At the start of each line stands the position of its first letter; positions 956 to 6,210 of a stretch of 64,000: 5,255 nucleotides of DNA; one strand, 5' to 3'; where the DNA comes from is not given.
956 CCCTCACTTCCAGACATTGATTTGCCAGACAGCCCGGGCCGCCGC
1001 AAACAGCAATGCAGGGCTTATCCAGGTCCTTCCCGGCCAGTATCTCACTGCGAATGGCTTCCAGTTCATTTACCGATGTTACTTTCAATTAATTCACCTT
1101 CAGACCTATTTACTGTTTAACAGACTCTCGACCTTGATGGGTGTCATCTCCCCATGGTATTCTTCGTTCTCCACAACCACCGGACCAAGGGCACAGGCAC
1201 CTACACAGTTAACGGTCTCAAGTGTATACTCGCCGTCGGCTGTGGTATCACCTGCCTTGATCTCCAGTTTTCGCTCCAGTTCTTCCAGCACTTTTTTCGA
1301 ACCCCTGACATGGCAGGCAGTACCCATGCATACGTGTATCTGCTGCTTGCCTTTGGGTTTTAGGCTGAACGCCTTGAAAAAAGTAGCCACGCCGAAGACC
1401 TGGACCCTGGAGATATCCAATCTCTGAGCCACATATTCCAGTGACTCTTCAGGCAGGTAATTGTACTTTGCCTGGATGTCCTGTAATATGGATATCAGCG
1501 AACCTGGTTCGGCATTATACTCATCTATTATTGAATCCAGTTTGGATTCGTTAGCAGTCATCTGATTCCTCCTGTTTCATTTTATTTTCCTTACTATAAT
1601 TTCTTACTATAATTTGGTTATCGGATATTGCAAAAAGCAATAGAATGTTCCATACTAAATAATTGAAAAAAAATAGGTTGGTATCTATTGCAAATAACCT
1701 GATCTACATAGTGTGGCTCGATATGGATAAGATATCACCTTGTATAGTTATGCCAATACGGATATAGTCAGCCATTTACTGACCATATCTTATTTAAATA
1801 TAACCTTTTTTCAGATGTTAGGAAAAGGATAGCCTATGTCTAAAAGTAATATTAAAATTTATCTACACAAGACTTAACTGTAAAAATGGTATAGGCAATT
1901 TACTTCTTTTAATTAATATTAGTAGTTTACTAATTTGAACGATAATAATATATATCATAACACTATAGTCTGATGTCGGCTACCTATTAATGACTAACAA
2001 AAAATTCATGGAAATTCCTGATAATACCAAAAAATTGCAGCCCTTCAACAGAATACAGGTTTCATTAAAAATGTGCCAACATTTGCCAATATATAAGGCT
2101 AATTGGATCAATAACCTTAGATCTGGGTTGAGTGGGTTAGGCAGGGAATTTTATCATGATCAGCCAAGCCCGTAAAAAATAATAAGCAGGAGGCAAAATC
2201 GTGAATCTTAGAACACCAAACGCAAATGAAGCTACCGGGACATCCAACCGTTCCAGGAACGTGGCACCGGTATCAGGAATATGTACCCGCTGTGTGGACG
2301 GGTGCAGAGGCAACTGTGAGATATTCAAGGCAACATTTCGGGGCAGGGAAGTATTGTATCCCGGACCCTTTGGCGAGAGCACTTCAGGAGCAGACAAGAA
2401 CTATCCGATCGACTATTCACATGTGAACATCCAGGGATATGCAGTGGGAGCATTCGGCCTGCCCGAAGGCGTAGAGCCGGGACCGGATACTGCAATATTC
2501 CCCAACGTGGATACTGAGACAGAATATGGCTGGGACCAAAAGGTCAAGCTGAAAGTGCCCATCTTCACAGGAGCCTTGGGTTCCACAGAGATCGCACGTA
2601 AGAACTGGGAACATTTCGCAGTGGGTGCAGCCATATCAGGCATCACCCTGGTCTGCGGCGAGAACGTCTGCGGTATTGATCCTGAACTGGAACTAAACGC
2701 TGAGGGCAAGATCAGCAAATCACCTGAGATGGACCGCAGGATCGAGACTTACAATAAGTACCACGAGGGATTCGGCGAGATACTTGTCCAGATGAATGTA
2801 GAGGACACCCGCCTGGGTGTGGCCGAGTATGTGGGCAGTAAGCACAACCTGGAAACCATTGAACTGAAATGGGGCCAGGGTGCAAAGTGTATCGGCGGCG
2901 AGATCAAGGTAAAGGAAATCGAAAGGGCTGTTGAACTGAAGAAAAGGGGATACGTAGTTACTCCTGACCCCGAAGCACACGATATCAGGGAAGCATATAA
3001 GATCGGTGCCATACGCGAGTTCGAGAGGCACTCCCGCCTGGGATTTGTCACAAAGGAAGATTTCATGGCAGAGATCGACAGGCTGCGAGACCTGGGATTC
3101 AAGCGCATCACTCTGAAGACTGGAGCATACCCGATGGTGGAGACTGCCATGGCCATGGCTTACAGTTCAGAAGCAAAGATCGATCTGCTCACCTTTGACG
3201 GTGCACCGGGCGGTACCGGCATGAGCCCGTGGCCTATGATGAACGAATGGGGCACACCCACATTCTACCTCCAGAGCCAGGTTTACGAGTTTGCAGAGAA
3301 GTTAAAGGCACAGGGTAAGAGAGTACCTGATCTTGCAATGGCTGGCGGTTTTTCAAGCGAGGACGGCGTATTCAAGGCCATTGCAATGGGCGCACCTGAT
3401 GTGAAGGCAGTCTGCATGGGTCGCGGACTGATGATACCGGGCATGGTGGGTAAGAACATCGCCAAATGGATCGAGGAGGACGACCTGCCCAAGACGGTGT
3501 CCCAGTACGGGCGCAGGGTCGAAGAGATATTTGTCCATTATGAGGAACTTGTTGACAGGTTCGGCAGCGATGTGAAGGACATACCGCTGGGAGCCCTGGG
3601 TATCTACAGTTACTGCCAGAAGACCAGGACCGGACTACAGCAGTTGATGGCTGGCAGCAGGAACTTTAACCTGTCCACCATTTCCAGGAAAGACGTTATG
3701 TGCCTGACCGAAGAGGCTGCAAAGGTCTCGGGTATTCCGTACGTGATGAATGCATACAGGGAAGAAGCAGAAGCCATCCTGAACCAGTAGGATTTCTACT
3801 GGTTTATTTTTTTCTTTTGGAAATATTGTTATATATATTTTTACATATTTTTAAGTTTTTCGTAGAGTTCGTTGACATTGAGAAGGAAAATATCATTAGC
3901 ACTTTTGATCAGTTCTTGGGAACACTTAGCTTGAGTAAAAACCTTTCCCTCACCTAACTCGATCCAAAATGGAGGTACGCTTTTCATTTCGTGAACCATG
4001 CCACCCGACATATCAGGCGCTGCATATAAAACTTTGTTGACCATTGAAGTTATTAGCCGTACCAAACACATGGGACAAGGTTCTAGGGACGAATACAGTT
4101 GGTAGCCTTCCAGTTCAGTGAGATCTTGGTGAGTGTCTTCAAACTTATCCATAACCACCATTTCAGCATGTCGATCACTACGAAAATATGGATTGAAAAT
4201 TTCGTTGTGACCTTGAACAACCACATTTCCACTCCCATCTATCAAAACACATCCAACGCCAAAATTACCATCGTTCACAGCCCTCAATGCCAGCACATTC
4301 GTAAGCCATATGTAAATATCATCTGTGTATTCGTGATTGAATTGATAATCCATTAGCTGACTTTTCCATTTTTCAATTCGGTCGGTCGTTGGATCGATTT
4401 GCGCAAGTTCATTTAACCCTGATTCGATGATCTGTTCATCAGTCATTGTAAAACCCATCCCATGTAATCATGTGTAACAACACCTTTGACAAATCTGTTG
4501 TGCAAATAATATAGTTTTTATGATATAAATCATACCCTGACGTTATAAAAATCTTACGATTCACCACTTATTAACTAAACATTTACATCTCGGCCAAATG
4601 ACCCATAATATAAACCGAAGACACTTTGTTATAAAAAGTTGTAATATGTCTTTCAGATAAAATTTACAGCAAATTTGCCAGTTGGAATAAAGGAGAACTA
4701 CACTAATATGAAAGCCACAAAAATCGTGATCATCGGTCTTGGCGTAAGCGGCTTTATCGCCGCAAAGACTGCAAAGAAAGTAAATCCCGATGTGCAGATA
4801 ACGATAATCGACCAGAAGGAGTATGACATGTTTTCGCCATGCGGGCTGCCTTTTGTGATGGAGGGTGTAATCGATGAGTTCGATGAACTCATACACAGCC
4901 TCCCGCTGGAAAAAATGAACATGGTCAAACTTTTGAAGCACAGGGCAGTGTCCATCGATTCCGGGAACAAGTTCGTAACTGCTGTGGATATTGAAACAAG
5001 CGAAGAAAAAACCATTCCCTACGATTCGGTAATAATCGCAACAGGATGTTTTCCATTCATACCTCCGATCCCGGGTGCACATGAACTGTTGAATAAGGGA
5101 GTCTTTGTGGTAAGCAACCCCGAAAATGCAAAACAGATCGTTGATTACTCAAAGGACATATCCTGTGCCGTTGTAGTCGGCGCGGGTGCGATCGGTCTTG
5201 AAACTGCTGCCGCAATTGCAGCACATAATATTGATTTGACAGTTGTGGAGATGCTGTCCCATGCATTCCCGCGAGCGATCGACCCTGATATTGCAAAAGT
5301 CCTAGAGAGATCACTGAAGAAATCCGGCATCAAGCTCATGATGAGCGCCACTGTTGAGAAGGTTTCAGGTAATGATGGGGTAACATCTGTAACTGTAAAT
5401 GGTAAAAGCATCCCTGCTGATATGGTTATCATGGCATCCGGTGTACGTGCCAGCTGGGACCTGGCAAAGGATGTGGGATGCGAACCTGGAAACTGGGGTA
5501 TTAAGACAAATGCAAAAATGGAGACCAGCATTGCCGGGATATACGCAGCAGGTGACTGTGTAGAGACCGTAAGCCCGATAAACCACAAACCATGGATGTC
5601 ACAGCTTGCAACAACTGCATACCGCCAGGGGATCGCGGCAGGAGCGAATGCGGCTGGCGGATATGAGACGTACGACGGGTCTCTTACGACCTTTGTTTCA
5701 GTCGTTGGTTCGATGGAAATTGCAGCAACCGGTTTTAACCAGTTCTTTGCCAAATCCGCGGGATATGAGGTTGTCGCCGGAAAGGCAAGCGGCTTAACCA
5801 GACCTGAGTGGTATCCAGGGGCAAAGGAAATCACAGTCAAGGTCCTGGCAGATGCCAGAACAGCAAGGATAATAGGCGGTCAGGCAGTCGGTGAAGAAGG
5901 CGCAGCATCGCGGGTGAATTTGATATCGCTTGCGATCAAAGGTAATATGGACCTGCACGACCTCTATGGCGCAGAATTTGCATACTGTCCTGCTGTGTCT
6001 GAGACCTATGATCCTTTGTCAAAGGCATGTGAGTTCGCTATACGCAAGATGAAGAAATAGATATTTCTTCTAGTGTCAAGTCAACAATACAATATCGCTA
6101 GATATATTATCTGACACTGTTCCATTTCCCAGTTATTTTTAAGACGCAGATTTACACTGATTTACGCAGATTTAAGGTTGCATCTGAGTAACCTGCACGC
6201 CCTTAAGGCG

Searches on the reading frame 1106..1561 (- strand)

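Call 68: search_protein_families(library=pfam, proteins=[window:1106-1561:-], max_evalue=0.01)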
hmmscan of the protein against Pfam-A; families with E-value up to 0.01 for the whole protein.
window:1106-1561:- (151 aa): 1 family
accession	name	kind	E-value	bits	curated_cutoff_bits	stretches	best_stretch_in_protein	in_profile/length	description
PF01257.25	2Fe-2S_thioredx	-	5.4e-51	172.7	24.8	1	9-149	2-142/145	Thioredoxin-like [2Fe-2S] ferredoxin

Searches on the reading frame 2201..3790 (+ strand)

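Call 8: search_protein_families(library=ncbifam, proteins=[window:2201-3790:+], max_evalue=0.00001)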
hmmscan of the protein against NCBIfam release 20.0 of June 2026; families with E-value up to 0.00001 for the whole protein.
window:2201-3790:+ (529 aa): 0 families

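Call 68: search_protein_families(library=pfam, proteins=[window:2201-3790:+], max_evalue=0.01)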
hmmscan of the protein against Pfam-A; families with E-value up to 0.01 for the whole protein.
window:2201-3790:+ (529 aa): 1 family
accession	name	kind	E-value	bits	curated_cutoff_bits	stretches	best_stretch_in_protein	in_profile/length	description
PF01645.23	Glu_synthase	-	4.8e-17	62.6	20.4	1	112-412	60-309/369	Conserved region in glutamate synthase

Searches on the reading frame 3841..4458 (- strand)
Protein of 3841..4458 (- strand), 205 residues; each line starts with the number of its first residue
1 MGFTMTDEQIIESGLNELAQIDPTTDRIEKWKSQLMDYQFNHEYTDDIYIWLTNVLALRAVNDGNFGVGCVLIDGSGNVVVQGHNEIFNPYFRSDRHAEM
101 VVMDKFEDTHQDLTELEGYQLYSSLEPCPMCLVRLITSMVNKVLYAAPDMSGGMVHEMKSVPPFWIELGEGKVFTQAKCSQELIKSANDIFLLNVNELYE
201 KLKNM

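Call 8: search_protein_families(library=ncbifam, proteins=[window:3841-4458:-], max_evalue=0.00001)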
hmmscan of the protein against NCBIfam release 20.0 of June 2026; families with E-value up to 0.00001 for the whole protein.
window:3841-4458:- (205 aa): 1 family
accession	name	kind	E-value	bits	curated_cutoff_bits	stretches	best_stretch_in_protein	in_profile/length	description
NF008113.2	PRK10860.1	equivalog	1.6e-11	44.3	150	1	42-155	3-113/165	tRNA adenosine(34) deaminase TadA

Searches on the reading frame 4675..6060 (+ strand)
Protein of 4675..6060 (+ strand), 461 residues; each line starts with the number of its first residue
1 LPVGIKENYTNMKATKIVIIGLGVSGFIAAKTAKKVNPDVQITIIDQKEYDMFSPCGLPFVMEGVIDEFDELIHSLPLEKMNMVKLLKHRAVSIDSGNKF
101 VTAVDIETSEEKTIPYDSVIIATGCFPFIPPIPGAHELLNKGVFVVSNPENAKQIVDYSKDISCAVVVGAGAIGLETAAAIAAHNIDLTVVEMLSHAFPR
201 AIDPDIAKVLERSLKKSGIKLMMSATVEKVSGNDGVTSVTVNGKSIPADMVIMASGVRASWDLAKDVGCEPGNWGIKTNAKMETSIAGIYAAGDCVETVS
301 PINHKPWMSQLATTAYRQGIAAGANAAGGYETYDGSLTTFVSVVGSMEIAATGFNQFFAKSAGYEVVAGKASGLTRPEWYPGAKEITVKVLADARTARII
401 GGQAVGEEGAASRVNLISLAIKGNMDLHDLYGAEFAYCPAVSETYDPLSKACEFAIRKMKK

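Call 3: search_protein_families(library=pfam, proteins=[window:4675-6060:+], max_evalue=0.01)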
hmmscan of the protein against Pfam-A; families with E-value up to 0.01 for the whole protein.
window:4675-6060:+ (461 aa): 15 families
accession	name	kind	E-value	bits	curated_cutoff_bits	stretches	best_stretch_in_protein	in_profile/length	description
PF07992.20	Pyr_redox_2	-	2.4e-58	198.3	26.1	1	16-319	2-291/291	Pyridine nucleotide-disulphide oxidoreductase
PF00070.33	Pyr_redox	-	7.8e-21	74.8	22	1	166-242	3-80/82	Pyridine nucleotide-disulphide oxidoreductase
PF02852.28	Pyr_redox_dim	-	7.5e-15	55.5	25.3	1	343-445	5-106/110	Pyridine nucleotide-disulphide oxidoreductase, dimerisation domain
PF13738.12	Pyr_redox_3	-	2.8e-13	50.2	30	1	103-293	113-305/305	Pyridine nucleotide-disulphide oxidoreductase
PF03486.20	HI0933_like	-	3.4e-09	36.9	50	1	198-259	102-166/244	HI0933-like protein Rossmann domain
PF13454.12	NAD_binding_9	-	2.2e-08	34.6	21.8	0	79-124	111-153/155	FAD-NAD(P)-binding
PF01266.30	DAO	-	3.4e-08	33.9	27.9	0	166-193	3-30/353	FAD dependent oxidoreductase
PF13450.12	NAD_binding_8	-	1.6e-06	28.7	21.9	1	167-200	1-34/68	NAD(P)-binding Rossmann-like domain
PF01946.23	Thi4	-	2e-06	27.7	26.2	0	8-48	11-50/235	Thi4 family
PF00890.30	FAD_binding_2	-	8.8e-06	25.6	20.4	0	275-303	372-407/414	FAD binding domain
PF05834.18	Lycopene_cycl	-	7.1e-05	22.5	23.4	0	205-258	88-142/380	Lycopene cyclase protein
PF04820.20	Trp_halogenase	-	0.00013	21.4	21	0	16-50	1-37/458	Tryptophan halogenase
PF02254.24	TrkA_N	-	0.0027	18.5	23.8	0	17-49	1-31/116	TrkA-N domain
PF02737.24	3HCDH_N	-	0.0027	18.1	22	1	166-237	3-74/180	3-hydroxyacyl-CoA dehydrogenase, NAD binding domain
PF01262.27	AlaDh_PNT_C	-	0.003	17.4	23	1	12-47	26-61/214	Alanine dehydrogenase/PNT, C-terminal domain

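Call 4: search_protein_families(library=ncbifam, proteins=[window:4675-6060:+], max_evalue=0.01)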
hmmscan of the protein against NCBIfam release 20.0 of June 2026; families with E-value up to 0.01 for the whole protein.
window:4675-6060:+ (461 aa): 77 families (the best 25 are shown)
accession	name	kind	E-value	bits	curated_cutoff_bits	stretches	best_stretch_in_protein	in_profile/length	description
TIGR03385.1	CoA_CoA_reduc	equivalog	4.6e-84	282.7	578.8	1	16-449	1-436/439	CoA-disulfide reductase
NF007123.0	PRK09564.1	equivalog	1.4e-79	267.9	458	1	16-451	2-439/444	CoA-disulfide reductase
NF046103.1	NOXase_Strep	equivalog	1e-54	186.3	600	1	16-451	1-437/442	H2O-forming NADH oxidase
NF010037.0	PRK13512.1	equivalog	1.4e-42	146.1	394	1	15-446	2-428/438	CoA-disulfide reductase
NF045765.1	PhenlGlyoxDHPadH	equivalog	4.9e-41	141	475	1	15-337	3-320/416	NADH-dependent phenylglyoxylate dehydrogenase subunit epsilon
TIGR01350.1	lipoamide_DH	equivalog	8.6e-41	140.1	408.8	1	102-445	117-447/461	dihydrolipoyl dehydrogenase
TIGR02374.1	nitri_red_nirB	equivalog_domain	2.2e-39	135.5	578.35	1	17-338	1-314/794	nitrite reductase large subunit NirB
TIGR02053.1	MerA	equivalog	2.1e-38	132.5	454.45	1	65-441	78-442/465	mercury(II) reductase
NF003437.0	PRK04965.1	equivalog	1.1e-33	116.8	392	1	15-298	3-277/378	NADH:flavorubredoxin reductase NorW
NF004943.0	PRK06292.2-1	equivalog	1.4e-31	109.8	432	1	74-443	93-446/456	dihydrolipoyl dehydrogenase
NF042949.2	3PPDioc_HcaD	equivalog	7.9e-29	100.6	450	1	15-299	2-279/386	3-phenylpropionate/cinnamic acid dioxygenase ferredoxin--NAD(+) reductase subunit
NF003585.0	PRK05249.1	equivalog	6.1e-26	91.1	465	1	82-445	108-450/464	Si-specific NAD(P)(+) transhydrogenase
NF041853.1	hythiocyan_redase_MerA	equivalog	1.1e-25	90.4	650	1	82-295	90-294/440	hypothiocyanous acid reductase MerA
NF011565.0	PRK14989.1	subfamily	3.2e-25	88.3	883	1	12-296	1-283/847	nitrite reductase large subunit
NF005883.0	PRK07845.1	equivalog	9.7e-24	84.1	479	1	95-443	120-450/466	NAD(P)H-quinone dehydrogenase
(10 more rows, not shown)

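Call 61: search_solved_structures(query=window:4708-6060:+, max_evalue=1e-20, show_alignments=1)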
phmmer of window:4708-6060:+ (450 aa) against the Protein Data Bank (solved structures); distinct sequences matched with E-value up to 1e-20: 34.
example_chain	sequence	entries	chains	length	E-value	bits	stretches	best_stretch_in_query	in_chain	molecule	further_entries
6pfz_D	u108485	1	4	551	4.8e-67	229.9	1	6-447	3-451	NADH oxidase (NoxA-3)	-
3kd9_A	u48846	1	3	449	2.6e-62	214.3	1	3-438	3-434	Coenzyme A disulfide reductase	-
4fx9_A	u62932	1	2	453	3.2e-62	214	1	4-438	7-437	Coenzyme A disulfide reductase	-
5l1n_A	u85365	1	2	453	1.4e-61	211.9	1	4-438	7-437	Coenzyme A disulfide reductase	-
6ruz_A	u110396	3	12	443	4.5e-57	197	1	5-442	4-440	NADH oxidase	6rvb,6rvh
8a56_A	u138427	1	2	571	3.5e-55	190.8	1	5-439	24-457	Coenzyme A-persulfide reductase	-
4ocg_A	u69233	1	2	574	4.3e-55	190.5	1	5-442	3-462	FAD-dependent pyridine nucleotide-disulphide oxidoreductase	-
3icr_A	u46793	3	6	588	1.3e-54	188.9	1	4-439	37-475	Coenzyme A-Disulfide Reductase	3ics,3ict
3ntd_A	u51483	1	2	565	2.7e-54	187.9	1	5-442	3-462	FAD-dependent pyridine nucleotide-disulphide oxidoreductase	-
3nta_A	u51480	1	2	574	2.8e-54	187.8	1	5-442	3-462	FAD-dependent pyridine nucleotide-disulphide oxidoreductase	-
3nt6_A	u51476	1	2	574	7e-53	183.2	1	5-442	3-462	FAD-dependent pyridine nucleotide-disulphide oxidoreductase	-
3cgb_A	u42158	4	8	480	2.2e-52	181.6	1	6-442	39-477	Pyridine nucleotide-disulfide oxidoreductase, class I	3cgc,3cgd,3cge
3iwa_A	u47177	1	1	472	1.6e-48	168.8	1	4-439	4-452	FAD-dependent pyridine nucleotide-disulphide oxidoreductase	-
5er0_A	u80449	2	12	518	1.4e-47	165.8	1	4-441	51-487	NADH oxidase | NAD(FAD)-dependent dehydrogenase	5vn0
5voh_A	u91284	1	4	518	1.5e-44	155.8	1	4-441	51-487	NADH oxidase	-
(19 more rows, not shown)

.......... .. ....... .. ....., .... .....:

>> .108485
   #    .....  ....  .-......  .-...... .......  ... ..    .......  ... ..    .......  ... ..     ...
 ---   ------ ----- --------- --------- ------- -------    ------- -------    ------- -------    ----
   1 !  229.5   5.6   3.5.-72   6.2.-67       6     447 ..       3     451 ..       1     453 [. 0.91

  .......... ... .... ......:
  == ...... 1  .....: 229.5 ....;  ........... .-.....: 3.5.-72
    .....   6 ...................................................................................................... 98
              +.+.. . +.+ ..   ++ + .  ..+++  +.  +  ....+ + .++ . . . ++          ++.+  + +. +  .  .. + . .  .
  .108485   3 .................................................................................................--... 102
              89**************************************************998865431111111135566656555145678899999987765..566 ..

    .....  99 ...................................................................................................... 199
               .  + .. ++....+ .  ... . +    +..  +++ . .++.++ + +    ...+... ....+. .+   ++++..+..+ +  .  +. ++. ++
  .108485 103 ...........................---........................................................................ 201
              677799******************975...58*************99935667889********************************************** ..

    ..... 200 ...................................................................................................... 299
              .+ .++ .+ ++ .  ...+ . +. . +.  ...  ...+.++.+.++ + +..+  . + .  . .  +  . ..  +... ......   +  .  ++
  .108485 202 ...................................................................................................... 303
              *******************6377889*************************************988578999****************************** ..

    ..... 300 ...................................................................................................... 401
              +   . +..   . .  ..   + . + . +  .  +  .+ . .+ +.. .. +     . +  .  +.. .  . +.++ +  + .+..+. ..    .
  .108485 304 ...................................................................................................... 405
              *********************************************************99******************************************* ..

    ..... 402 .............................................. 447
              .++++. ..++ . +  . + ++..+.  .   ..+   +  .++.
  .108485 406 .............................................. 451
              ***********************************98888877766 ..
